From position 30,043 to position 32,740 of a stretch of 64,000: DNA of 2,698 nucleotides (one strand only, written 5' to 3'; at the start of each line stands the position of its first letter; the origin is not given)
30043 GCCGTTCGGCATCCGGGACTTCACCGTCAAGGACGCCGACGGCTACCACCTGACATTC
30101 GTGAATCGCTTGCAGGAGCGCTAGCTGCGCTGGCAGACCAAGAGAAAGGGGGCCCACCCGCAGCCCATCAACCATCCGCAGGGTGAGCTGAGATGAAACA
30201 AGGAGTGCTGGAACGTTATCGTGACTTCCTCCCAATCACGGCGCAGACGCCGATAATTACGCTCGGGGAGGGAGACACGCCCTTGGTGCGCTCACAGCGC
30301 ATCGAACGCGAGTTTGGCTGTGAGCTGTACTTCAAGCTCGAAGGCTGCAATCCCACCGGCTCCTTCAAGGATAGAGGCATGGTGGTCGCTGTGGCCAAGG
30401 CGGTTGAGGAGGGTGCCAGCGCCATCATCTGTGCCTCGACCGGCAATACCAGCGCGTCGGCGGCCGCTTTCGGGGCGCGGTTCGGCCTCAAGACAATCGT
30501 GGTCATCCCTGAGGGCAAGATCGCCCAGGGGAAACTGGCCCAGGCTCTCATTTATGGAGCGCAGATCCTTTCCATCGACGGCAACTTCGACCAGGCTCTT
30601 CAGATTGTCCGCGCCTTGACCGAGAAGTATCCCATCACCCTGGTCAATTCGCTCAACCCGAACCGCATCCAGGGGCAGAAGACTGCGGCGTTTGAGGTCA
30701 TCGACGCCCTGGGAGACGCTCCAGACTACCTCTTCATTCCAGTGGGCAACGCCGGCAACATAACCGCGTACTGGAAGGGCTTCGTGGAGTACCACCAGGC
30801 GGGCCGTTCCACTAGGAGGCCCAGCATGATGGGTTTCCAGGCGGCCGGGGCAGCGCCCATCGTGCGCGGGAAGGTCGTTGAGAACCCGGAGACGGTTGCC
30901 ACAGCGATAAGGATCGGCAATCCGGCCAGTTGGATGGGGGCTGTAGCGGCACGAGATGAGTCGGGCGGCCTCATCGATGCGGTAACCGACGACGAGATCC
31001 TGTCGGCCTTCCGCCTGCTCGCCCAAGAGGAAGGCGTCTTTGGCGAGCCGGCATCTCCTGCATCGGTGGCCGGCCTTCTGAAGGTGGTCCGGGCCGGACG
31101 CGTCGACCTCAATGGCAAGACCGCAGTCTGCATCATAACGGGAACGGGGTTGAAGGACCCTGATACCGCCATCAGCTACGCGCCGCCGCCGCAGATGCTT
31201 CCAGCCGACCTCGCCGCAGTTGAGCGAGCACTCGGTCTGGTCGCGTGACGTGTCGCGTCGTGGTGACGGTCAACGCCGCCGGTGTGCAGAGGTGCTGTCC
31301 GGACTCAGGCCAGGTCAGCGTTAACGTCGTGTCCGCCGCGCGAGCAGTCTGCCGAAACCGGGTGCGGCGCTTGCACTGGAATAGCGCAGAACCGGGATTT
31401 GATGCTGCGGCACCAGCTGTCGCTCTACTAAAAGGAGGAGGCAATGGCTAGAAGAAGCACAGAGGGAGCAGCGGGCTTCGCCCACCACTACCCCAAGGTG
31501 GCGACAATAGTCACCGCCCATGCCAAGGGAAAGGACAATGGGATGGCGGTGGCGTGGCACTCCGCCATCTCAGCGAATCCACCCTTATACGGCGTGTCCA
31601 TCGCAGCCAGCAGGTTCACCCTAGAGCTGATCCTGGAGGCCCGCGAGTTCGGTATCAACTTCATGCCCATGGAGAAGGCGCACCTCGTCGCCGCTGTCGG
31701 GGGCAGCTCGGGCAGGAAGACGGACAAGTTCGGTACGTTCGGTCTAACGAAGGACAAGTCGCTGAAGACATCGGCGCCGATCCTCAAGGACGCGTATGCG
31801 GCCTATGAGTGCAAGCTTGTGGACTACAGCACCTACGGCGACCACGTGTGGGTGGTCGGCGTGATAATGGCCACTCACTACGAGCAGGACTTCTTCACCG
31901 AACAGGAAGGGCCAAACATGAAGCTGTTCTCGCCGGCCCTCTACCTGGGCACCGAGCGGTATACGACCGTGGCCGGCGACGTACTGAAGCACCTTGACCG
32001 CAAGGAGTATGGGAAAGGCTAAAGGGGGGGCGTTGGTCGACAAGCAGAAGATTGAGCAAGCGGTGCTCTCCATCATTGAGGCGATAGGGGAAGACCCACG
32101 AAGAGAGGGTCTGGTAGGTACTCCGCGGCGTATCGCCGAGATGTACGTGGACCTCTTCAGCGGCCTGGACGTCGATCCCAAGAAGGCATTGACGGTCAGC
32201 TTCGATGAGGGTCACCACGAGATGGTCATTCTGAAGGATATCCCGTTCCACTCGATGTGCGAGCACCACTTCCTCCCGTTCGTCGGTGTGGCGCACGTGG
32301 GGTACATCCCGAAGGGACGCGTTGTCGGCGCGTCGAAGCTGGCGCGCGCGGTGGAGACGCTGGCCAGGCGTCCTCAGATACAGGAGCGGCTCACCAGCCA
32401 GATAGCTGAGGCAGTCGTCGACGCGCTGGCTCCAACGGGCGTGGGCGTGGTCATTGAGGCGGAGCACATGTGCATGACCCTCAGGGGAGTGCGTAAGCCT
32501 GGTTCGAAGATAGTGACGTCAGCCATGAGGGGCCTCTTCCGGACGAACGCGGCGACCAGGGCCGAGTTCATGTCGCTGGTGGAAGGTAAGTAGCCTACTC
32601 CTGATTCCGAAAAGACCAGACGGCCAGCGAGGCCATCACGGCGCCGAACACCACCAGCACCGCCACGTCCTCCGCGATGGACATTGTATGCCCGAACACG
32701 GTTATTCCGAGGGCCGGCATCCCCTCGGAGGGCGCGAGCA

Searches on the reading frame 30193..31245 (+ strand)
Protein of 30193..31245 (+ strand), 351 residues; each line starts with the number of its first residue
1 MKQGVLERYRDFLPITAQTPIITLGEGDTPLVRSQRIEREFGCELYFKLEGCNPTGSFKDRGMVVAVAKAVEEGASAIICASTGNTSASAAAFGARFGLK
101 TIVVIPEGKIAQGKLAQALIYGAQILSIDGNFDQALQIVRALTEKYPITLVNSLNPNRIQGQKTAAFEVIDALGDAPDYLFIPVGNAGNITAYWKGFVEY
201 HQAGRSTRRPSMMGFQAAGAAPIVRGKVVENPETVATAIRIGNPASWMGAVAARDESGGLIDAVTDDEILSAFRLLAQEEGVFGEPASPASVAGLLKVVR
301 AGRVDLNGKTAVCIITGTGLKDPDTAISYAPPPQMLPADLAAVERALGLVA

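Call 11: search_protein_families(library=pfam, proteins=[window:30193-31245:+], max_evalue=0.001)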
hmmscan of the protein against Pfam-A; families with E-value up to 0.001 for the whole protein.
window:30193-31245:+ (351 aa): 1 family
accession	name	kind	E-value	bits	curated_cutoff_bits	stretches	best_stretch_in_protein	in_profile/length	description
PF00291.31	PALP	-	1.2e-73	248.5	35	1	22-317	1-295/295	Pyridoxal-phosphate dependent enzyme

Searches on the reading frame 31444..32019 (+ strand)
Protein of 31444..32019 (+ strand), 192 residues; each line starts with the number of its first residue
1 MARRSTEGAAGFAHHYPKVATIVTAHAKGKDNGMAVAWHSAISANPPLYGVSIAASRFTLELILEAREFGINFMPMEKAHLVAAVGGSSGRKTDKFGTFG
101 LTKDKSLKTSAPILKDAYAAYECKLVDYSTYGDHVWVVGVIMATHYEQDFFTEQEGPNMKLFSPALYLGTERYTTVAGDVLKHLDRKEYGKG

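Call 11: search_protein_families(library=pfam, proteins=[window:31444-32019:+], max_evalue=0.001)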
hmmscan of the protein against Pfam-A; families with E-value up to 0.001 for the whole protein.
window:31444-32019:+ (192 aa): 1 family
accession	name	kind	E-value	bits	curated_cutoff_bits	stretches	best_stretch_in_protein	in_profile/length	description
PF01613.24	Flavin_Reduct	-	6.9e-35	120.8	27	1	14-164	2-141/153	Flavin reductase like domain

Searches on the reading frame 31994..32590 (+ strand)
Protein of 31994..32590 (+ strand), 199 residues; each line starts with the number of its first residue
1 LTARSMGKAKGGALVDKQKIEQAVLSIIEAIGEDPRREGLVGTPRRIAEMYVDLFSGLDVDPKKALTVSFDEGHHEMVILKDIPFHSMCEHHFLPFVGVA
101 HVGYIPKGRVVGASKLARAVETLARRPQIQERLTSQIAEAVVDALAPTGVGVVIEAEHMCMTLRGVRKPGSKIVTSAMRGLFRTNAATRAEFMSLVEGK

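Call 11: search_protein_families(library=pfam, proteins=[window:31994-32590:+], max_evalue=0.001)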
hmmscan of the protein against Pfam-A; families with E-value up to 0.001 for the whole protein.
window:31994-32590:+ (199 aa): 1 family
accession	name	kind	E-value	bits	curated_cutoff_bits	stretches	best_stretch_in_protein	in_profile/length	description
PF01227.27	GTP_cyclohydroI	-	1.9e-75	252.6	27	1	20-196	1-178/179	GTP cyclohydrolase I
